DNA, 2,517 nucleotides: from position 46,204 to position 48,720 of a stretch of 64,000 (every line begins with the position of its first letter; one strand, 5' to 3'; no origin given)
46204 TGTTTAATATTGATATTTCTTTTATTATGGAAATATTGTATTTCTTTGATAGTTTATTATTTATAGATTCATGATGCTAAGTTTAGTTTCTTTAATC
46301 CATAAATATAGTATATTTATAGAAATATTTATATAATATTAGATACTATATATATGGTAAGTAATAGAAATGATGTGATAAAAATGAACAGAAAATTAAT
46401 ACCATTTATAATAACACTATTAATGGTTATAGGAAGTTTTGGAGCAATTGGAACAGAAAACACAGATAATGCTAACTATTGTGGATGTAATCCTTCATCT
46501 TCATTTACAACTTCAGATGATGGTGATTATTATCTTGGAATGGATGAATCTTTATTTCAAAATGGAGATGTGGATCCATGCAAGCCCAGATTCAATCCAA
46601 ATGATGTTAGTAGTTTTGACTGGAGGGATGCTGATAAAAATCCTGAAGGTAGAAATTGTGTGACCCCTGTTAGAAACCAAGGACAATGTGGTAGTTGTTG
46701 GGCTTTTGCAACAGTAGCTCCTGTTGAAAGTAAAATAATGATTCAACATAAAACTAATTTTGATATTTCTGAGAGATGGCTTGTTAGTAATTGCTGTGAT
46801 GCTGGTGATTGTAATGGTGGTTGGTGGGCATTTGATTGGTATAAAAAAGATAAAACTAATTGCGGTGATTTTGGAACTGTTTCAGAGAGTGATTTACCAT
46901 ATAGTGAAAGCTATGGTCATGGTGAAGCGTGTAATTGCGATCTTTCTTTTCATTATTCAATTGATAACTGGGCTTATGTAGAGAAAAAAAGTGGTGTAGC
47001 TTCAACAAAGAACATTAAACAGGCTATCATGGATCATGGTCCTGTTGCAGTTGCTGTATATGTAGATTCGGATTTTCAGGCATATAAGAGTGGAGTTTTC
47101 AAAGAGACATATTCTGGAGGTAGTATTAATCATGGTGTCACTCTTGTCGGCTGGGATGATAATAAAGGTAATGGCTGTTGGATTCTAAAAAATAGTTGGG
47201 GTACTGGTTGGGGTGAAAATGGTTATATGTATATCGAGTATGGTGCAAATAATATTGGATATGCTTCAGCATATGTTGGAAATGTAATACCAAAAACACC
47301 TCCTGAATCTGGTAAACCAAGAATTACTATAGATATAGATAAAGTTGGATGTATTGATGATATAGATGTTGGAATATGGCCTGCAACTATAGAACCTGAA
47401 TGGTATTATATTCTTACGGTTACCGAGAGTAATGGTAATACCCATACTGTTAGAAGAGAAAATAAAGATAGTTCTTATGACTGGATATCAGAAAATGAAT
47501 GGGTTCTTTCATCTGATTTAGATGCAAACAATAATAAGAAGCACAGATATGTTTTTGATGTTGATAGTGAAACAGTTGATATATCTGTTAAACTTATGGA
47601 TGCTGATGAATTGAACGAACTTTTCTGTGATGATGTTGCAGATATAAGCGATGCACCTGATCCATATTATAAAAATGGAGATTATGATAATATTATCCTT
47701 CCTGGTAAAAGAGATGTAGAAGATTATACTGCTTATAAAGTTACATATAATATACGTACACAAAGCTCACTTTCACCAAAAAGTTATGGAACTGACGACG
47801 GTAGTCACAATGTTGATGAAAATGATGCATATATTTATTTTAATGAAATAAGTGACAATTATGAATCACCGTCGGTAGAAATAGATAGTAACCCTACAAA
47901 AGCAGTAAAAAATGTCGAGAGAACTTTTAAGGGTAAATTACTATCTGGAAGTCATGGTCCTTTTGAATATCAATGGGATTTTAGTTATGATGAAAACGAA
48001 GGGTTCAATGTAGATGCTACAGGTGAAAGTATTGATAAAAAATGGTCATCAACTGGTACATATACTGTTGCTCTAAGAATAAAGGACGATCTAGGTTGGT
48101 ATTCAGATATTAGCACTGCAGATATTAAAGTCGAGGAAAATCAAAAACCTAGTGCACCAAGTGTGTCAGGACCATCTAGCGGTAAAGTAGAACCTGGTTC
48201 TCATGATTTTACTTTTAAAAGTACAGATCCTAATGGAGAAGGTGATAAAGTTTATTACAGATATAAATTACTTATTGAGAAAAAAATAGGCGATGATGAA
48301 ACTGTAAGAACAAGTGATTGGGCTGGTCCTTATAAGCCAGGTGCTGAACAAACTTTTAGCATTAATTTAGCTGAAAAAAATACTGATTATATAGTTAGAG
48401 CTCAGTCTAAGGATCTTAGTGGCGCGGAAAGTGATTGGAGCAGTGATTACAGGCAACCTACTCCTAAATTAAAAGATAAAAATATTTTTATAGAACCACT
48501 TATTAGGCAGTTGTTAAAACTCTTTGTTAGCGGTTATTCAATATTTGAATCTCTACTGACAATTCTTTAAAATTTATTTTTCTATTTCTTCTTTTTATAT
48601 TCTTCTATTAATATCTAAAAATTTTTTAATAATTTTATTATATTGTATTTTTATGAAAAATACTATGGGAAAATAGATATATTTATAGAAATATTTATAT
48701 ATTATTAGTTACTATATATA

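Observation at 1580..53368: Shared C-terminal module in at least eight secreted proteins: PKD-like domain, then basic 'PK(S/T)K' motif, then a 20-30-aa amphipathic hydrophobic tail; this may be an uncharacterised sorting or anchoring signal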

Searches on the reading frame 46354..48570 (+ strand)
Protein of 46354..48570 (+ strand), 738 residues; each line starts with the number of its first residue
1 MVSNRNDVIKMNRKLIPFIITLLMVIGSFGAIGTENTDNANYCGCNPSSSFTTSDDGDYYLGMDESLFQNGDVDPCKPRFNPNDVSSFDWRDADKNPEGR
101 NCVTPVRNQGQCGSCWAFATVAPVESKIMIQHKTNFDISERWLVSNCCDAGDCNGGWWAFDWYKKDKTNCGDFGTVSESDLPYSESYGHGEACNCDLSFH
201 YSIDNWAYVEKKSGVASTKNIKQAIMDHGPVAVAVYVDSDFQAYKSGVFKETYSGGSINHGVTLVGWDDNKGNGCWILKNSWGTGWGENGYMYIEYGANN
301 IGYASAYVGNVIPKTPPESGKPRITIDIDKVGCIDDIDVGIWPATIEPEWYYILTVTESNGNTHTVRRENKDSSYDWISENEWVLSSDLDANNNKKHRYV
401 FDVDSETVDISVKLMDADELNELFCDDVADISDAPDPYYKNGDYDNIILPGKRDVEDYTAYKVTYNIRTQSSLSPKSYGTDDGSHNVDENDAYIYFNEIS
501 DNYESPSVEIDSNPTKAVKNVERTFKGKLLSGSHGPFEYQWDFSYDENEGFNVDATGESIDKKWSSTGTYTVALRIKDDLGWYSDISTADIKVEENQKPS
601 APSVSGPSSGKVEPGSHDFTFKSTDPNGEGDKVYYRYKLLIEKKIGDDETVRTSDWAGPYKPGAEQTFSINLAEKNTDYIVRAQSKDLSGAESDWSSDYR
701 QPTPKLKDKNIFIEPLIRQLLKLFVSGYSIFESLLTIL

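Call 4: search_protein_families(library=pfam, proteins=[window:46354-48570:+], max_evalue=0.01)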
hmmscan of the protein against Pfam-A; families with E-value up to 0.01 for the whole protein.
window:46354-48570:+ (738 aa): 4 families
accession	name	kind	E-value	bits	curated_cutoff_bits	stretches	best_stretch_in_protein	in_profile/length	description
PF00112.29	Peptidase_C1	-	3.8e-50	171.4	20.7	1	86-306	3-215/220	Papain family cysteine protease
PF18911.6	PKD_4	-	6.7e-07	29.7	27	1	506-593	4-85/85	PKD domain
PF03051.21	Peptidase_C1_2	-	5.1e-06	26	22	0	216-293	319-396/438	Peptidase C1-like family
PF00801.26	PKD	-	2.3e-05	24.7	23.5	1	512-588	6-77/80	PKD domain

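Call 5: search_protein_families(library=ncbifam, proteins=[window:46354-48570:+], max_evalue=0.01)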
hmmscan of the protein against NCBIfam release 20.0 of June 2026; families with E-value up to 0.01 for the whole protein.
window:46354-48570:+ (738 aa): 0 families

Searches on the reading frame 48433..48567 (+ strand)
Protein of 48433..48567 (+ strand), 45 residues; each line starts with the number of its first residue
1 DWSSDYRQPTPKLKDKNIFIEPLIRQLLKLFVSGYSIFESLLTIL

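Call 7: search_protein_families(library=ncbifam, proteins=[window:48433-48567:+], max_evalue=10)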
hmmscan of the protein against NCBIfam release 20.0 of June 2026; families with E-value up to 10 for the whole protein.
seq(45 aa): 0 families

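Call 8: search_protein_families(library=pfam, proteins=[window:48433-48567:+], max_evalue=10)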
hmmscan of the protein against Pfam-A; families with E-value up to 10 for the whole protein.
seq(45 aa): 1 family
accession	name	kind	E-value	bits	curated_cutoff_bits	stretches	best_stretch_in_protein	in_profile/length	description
PF02992.20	Transposase_21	-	0.042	13.5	28.6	1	14-41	86-113/213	Transposase family tnp2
